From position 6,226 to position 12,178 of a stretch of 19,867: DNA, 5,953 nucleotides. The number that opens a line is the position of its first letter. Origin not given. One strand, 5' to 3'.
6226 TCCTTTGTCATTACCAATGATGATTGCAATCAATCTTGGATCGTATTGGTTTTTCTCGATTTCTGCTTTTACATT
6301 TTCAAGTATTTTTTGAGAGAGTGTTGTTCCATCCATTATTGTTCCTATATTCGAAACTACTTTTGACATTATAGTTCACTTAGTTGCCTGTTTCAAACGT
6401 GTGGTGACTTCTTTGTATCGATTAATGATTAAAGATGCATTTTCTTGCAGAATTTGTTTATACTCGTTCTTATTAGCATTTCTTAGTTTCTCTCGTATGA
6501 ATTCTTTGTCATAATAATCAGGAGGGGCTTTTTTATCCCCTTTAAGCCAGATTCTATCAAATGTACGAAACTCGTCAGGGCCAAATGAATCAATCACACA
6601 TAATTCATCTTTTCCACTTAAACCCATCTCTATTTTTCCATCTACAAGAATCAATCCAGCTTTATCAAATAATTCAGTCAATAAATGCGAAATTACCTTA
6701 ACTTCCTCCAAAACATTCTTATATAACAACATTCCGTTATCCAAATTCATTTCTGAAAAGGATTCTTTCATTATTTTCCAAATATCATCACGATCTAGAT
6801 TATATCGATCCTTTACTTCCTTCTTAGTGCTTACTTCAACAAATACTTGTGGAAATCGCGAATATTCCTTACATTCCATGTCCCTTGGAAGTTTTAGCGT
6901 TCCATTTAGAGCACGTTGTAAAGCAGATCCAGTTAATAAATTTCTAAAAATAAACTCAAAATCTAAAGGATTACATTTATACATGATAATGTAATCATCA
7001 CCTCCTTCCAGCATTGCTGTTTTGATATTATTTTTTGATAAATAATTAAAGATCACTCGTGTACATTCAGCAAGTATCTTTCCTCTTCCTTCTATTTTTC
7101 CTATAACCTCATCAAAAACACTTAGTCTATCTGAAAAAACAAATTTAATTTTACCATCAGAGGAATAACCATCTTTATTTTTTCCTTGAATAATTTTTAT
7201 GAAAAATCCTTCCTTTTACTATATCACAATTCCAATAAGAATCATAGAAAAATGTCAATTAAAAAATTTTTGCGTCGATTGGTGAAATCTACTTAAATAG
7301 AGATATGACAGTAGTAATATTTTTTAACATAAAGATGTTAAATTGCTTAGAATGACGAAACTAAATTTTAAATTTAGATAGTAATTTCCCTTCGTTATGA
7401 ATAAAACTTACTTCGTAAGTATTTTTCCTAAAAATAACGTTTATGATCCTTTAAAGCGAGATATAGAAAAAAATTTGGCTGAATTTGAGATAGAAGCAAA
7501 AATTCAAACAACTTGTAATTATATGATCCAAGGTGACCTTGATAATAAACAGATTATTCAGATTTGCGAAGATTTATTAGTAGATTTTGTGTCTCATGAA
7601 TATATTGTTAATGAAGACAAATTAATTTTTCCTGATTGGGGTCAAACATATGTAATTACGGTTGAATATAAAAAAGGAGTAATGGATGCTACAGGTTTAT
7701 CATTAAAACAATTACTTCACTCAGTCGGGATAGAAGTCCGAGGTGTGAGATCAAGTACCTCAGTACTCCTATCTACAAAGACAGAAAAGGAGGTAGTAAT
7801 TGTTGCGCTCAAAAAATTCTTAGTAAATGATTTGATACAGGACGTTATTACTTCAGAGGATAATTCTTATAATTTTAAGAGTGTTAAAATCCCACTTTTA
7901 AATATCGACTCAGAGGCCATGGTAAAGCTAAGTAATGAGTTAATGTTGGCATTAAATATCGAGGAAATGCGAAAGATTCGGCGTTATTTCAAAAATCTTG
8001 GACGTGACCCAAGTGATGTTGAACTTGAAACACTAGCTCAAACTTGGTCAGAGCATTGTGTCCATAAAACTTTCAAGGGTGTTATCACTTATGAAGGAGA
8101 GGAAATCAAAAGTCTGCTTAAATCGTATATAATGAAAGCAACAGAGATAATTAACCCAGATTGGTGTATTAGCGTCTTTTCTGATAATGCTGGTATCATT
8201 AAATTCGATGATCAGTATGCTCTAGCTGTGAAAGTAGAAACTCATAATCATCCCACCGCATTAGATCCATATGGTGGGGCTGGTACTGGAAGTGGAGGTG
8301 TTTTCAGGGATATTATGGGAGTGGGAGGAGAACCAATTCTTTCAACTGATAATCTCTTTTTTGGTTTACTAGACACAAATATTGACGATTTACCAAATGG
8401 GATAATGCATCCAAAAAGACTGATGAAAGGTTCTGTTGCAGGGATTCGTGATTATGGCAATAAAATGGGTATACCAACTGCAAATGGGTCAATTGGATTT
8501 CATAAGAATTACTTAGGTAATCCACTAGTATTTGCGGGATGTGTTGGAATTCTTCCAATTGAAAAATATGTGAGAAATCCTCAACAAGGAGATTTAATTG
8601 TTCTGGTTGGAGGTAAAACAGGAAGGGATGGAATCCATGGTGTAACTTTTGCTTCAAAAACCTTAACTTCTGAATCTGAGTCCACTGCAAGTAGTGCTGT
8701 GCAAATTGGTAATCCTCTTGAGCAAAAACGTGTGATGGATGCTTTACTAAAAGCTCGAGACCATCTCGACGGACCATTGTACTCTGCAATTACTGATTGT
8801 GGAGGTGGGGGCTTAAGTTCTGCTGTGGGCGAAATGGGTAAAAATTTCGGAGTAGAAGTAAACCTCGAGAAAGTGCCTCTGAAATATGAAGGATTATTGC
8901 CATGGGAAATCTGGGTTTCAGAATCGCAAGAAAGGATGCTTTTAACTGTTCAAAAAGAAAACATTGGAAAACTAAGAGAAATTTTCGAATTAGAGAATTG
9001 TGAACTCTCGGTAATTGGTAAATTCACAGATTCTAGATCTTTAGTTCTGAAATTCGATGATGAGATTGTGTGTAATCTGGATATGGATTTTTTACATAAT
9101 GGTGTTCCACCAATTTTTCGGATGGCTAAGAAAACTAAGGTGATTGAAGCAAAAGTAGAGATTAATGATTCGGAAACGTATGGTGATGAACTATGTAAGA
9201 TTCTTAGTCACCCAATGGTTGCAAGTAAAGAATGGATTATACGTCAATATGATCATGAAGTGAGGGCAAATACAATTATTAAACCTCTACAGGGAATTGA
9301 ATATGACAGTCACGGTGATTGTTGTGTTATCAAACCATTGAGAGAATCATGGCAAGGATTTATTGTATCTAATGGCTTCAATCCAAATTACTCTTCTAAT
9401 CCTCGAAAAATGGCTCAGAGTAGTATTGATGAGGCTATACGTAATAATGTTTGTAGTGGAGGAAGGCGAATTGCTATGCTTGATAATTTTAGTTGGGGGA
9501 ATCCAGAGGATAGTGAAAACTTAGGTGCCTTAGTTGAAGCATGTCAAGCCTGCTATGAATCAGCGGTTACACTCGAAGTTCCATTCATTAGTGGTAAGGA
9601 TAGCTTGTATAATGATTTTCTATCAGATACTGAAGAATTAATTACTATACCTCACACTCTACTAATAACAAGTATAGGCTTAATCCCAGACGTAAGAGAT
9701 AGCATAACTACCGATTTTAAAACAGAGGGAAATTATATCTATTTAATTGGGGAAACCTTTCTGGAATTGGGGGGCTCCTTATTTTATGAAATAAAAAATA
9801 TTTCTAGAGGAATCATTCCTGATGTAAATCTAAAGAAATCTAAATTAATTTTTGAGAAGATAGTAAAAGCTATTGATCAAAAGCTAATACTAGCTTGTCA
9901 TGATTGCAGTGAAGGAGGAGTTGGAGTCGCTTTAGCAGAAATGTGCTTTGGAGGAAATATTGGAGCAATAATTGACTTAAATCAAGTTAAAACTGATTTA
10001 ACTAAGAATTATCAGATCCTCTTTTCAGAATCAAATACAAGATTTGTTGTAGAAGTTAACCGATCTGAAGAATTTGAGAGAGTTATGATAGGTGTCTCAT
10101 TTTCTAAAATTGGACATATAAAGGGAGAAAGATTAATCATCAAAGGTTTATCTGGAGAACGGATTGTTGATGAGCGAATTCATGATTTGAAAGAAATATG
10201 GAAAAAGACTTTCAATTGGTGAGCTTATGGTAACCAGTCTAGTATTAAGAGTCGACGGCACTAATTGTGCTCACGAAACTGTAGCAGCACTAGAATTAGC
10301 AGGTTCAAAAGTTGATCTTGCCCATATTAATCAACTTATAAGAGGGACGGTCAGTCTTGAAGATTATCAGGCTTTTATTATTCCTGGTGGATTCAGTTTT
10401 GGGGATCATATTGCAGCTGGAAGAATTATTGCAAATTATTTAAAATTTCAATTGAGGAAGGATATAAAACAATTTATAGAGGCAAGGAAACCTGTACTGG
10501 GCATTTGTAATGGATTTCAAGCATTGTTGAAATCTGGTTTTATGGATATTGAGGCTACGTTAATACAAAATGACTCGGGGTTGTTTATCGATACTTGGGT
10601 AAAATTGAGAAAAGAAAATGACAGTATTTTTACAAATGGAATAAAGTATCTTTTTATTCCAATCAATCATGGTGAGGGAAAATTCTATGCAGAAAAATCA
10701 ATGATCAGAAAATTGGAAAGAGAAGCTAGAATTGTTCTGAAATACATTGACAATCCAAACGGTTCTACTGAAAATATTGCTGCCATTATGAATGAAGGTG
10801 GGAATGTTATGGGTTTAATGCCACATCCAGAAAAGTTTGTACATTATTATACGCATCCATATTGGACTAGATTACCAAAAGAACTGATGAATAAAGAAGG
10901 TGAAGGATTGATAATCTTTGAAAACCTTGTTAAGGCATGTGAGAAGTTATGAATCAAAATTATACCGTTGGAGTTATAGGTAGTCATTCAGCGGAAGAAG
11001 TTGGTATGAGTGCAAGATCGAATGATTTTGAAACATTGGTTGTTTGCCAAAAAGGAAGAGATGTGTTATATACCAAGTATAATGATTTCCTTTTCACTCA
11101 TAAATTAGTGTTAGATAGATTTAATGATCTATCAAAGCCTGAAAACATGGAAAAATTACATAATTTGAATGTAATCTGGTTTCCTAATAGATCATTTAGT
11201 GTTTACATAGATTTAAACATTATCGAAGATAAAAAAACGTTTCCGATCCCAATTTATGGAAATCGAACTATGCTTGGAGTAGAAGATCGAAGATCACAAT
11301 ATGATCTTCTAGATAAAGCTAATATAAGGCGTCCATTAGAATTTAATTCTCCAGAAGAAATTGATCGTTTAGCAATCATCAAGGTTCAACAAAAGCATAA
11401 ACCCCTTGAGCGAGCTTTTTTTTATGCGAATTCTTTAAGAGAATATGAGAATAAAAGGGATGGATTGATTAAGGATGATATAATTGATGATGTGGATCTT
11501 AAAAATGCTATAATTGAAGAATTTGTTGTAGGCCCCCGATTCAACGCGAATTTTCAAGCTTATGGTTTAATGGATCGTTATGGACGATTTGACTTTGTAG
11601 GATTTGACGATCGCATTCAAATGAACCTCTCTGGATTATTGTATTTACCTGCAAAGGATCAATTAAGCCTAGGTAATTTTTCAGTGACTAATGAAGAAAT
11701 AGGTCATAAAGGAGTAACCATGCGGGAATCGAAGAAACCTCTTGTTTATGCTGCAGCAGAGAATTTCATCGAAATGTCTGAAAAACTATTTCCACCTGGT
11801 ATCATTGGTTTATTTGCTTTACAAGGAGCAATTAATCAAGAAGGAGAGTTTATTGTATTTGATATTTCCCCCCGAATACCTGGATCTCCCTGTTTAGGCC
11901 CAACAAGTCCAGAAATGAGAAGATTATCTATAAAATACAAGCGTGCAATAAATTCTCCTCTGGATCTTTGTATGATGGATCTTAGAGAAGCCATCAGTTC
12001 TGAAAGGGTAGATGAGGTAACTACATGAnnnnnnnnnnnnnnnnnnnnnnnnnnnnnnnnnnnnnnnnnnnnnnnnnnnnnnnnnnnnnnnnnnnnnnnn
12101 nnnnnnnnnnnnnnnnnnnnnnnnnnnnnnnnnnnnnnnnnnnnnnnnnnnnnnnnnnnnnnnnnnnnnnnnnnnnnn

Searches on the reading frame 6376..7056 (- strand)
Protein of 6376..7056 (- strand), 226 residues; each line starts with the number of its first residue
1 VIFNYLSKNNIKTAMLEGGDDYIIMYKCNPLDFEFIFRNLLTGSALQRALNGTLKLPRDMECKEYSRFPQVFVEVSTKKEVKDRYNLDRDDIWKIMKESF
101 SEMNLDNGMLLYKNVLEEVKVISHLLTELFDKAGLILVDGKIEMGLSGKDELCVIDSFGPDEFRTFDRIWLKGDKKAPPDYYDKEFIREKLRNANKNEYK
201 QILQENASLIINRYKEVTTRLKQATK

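Call 16: search_protein_families(library=pfam, proteins=[window:6376-7056:-], max_evalue=0.001)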
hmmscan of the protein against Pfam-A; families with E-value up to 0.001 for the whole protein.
window:6376-7056:- (226 aa): 1 family
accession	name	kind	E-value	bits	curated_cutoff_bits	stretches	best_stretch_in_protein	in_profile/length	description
PF01259.24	SAICAR_synt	-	2.3e-25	90.2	20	1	2-203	52-230/233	SAICAR synthetase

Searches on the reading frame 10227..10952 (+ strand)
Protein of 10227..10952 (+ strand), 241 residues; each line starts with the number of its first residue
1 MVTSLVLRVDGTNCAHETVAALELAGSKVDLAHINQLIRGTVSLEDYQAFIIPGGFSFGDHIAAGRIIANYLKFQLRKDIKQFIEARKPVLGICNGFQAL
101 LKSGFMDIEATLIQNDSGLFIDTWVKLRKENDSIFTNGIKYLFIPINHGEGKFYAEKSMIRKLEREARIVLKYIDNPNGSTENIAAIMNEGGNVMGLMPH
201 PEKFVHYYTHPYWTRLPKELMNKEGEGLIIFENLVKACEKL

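Call 16: search_protein_families(library=pfam, proteins=[window:10227-10952:+], max_evalue=0.001)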
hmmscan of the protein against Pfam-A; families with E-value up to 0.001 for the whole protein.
window:10227-10952:+ (241 aa): 4 families
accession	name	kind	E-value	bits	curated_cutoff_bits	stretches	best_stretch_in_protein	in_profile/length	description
PF13507.12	GATase_5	-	5e-58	196.7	27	1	5-236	5-258/260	CobB/CobQ-like glutamine amidotransferase domain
PF07685.20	GATase_3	-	2.6e-06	27.6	27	1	41-102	34-90/196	CobB/CobQ-like glutamine amidotransferase domain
PF00117.34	GATase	-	1.4e-05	25.3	22.8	1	19-149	14-130/190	Glutamine amidotransferase class-I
PF01965.30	DJ-1_PfpI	-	0.00014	22.1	26.6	1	41-107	56-114/165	DJ-1/PfpI family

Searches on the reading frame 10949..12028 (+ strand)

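Call 16: search_protein_families(library=pfam, proteins=[window:10949-12028:+], max_evalue=0.001)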
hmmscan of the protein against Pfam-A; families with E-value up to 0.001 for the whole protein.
window:10949-12028:+ (359 aa): 2 families
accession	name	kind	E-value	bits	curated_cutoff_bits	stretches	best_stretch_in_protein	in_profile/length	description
PF06973.17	DUF1297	-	1.9e-45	155.1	23.8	1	165-359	1-188/188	Domain of unknown function (DUF1297)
PF06849.18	DUF1246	-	6e-29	101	25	1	7-131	1-121/122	Protein of unknown function (DUF1246)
